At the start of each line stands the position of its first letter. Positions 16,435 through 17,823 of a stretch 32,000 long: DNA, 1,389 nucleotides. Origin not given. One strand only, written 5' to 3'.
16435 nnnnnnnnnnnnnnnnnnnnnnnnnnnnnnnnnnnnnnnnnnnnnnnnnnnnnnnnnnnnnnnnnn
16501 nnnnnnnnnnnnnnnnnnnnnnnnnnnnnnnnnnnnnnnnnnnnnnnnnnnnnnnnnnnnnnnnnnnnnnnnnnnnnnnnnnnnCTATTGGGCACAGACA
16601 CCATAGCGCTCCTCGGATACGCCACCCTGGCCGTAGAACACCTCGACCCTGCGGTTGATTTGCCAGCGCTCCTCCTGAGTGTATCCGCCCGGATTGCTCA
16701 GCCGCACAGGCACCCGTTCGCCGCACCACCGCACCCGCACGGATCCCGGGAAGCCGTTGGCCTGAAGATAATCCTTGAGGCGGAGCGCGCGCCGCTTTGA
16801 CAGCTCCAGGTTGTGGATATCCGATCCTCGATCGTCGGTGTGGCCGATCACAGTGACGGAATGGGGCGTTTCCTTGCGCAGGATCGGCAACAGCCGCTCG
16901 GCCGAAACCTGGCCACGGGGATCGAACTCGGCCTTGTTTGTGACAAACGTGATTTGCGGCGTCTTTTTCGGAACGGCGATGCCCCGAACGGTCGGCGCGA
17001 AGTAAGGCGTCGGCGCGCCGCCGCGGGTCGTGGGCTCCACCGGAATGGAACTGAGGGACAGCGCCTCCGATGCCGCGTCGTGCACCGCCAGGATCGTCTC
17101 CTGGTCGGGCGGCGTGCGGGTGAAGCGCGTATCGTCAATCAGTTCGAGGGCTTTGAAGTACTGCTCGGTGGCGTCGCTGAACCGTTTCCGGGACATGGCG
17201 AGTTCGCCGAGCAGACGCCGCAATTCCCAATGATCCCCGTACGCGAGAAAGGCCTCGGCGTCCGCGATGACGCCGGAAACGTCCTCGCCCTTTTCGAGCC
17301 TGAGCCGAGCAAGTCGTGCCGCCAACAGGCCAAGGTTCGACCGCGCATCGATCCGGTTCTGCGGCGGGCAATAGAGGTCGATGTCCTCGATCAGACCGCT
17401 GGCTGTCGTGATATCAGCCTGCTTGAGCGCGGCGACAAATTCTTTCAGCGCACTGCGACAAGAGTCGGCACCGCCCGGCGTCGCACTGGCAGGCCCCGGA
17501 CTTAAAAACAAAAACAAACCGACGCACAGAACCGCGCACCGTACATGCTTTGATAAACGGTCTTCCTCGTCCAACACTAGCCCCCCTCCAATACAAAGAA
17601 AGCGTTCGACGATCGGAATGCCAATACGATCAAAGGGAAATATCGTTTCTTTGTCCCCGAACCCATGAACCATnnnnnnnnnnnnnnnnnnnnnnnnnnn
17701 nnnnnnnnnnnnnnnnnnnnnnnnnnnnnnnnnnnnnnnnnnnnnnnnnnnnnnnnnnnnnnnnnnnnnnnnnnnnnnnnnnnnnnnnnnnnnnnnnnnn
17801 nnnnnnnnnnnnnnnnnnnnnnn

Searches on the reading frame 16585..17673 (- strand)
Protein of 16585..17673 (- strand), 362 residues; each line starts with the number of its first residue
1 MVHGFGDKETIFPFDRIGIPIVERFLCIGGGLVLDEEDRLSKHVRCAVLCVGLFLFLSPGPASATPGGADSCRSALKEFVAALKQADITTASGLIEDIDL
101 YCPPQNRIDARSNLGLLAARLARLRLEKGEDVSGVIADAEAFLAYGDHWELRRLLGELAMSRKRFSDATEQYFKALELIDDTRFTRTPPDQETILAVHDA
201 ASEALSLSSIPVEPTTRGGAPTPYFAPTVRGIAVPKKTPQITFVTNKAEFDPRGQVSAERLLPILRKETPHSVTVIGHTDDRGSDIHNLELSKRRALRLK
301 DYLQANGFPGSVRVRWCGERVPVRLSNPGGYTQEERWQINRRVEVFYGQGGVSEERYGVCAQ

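Call 5: search_protein_families(library=pfam, proteins=[window:16585-17673:-], max_evalue=0.001)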
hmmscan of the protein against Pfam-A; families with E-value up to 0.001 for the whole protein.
window:16585-17673:- (362 aa): 1 family
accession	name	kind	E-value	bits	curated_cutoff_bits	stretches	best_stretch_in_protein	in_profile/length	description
PF00691.25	OmpA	-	2.9e-11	44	27.2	1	242-327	1-89/98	OmpA family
